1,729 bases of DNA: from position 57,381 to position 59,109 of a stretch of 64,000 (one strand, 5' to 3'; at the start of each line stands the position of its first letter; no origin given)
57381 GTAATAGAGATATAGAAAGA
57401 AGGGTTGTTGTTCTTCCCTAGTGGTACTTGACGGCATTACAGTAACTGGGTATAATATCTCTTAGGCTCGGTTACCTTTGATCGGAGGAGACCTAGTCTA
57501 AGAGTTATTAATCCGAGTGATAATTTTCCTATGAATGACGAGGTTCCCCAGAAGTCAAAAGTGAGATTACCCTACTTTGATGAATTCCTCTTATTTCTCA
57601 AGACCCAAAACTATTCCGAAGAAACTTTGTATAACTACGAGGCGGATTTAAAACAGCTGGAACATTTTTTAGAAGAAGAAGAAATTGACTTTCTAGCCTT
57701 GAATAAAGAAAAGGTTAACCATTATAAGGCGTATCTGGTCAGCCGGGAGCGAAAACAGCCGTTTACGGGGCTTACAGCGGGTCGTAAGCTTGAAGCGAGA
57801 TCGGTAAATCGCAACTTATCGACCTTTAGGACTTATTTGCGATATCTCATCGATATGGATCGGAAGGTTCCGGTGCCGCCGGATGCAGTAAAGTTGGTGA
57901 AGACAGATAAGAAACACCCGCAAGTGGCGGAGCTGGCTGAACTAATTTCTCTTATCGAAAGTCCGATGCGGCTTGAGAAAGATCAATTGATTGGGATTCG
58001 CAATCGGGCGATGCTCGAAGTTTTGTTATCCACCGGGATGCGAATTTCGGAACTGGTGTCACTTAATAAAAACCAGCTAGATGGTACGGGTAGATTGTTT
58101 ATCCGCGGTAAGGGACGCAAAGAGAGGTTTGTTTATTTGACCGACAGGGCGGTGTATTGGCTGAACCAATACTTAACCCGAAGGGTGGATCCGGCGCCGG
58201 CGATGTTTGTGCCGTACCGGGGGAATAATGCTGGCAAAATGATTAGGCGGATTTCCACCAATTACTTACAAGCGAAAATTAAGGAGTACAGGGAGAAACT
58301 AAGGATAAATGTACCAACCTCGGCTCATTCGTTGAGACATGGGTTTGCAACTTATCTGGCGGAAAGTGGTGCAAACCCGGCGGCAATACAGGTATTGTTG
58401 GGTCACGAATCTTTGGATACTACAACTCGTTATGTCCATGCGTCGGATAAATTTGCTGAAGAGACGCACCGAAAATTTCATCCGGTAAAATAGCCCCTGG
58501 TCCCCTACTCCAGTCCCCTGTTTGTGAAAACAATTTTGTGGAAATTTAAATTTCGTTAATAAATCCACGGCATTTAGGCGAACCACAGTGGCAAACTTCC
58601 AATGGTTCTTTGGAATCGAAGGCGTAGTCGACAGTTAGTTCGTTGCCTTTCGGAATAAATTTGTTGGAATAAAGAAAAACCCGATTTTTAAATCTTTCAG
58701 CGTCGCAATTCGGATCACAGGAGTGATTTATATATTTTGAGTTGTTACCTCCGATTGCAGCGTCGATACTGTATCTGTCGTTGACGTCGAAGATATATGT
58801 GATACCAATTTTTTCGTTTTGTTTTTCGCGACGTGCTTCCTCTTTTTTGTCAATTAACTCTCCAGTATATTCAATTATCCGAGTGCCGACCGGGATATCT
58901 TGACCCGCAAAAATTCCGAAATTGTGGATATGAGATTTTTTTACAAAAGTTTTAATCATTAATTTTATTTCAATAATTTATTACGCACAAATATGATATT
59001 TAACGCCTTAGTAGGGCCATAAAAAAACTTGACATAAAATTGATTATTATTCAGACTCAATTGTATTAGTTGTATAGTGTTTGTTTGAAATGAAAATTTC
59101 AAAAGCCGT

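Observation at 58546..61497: Cassette next to the xerC-type recombinase: SET-domain protein plus two tandem Ddl-like ATP-grasp ligases plus an AdoMetDC-like pyruvoyl decarboxylase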

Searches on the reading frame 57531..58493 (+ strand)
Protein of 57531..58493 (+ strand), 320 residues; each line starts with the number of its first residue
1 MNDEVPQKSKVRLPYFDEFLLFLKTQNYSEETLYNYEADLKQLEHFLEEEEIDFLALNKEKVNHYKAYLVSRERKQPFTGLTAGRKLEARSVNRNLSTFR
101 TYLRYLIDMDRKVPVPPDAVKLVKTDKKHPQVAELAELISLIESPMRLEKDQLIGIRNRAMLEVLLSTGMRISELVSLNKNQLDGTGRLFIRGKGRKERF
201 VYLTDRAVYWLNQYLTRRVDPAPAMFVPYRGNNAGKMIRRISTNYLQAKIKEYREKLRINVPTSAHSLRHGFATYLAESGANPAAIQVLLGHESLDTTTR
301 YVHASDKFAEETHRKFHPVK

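Call 3: search_protein_families(library=pfam, proteins=[window:57531-58493:+], max_evalue=0.01)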
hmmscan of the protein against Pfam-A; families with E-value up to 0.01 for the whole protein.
window:57531-58493:+ (320 aa): 3 families
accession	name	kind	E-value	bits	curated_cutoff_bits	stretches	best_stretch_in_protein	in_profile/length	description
PF00589.27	Phage_integrase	-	4.5e-34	118.1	27.1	1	151-306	17-170/172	Phage integrase family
PF02899.23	Phage_int_SAM_1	-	1.2e-10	42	22.3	1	17-107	2-80/83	Phage integrase, N-terminal SAM-like domain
PF13102.12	Phage_int_SAM_5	-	1.8e-08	35.1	22.3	1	14-109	4-85/98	Phage integrase SAM-like domain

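Call 8: search_protein_families(library=ncbifam, proteins=[window:57531-58493:+], max_evalue=0.01)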
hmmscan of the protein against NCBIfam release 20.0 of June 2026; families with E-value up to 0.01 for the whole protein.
window:57531-58493:+ (320 aa): 11 families
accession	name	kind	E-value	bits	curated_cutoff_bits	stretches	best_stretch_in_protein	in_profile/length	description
TIGR02224.1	recomb_XerC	equivalog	1.5e-57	195.2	335.15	1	18-318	2-291/295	tyrosine recombinase XerC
TIGR02225.1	recomb_XerD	equivalog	1.5e-55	188.6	329.6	1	18-319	2-289/290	site-specific tyrosine recombinase XerD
NF001399.0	PRK00283.1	subfamily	4.3e-53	180.5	279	1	18-319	11-298/300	tyrosine recombinase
NF040815.2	recomb_XerA_Arch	equivalog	4e-47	161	220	1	17-308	1-258/263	site-specific tyrosine recombinase/integron integrase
NF002331.0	PRK01287.1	subfamily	5.9e-39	134.1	371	1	14-319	28-327/365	site-specific tyrosine recombinase XerC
NF003462.0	PRK05084.1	equivalog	5.5e-23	81.3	267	1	157-312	196-352/360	tyrosine recombinase XerS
TIGR02249.1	integrase_gron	subfamily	2.3e-16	60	265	2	239-309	234-305/315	integron integrase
NF011946.0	PRK15417.1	equivalog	9.2e-11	41.5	435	1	245-304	256-315/337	integron integrase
NF007371.0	PRK09871.1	subfamily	3.5e-07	30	222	1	154-304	24-174/198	tyrosine-type DNA invertase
NF040693.1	recomb_GmtY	equivalog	1.3e-05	24.6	340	1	262-308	390-436/441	gamma-mobile-trio recombinase GmtY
NF041502.1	integrase_1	equivalog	0.0025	16.6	350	0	245-311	303-367/484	site-specific integrase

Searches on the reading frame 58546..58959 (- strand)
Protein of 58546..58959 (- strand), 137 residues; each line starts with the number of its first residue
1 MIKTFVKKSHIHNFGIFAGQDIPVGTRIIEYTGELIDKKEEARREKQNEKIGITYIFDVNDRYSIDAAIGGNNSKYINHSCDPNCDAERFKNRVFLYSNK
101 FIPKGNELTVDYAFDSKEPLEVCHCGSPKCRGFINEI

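Call 3: search_protein_families(library=pfam, proteins=[window:58546-58959:-], max_evalue=0.01)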
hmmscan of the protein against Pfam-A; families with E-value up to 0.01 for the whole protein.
window:58546-58959:- (137 aa): 2 families
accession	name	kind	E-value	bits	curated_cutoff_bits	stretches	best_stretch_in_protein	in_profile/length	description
PF00856.33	SET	-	5.7e-25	88.2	22.4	1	14-112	2-104/105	SET domain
PF21549.2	PRDM2_PR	-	0.0023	18.1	27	1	8-117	7-117/123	PR domain zinc finger protein 2, PR domain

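Call 8: search_protein_families(library=ncbifam, proteins=[window:58546-58959:-], max_evalue=0.01)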
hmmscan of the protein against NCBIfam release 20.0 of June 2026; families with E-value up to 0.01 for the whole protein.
window:58546-58959:- (137 aa): 1 family
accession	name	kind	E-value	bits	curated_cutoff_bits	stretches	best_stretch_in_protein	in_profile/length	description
NF043024.1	T4SS_AnkI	equivalog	7.6e-11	41.4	550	1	12-113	34-140/439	Dot/Icm T4SS effector AnkI/LegAS4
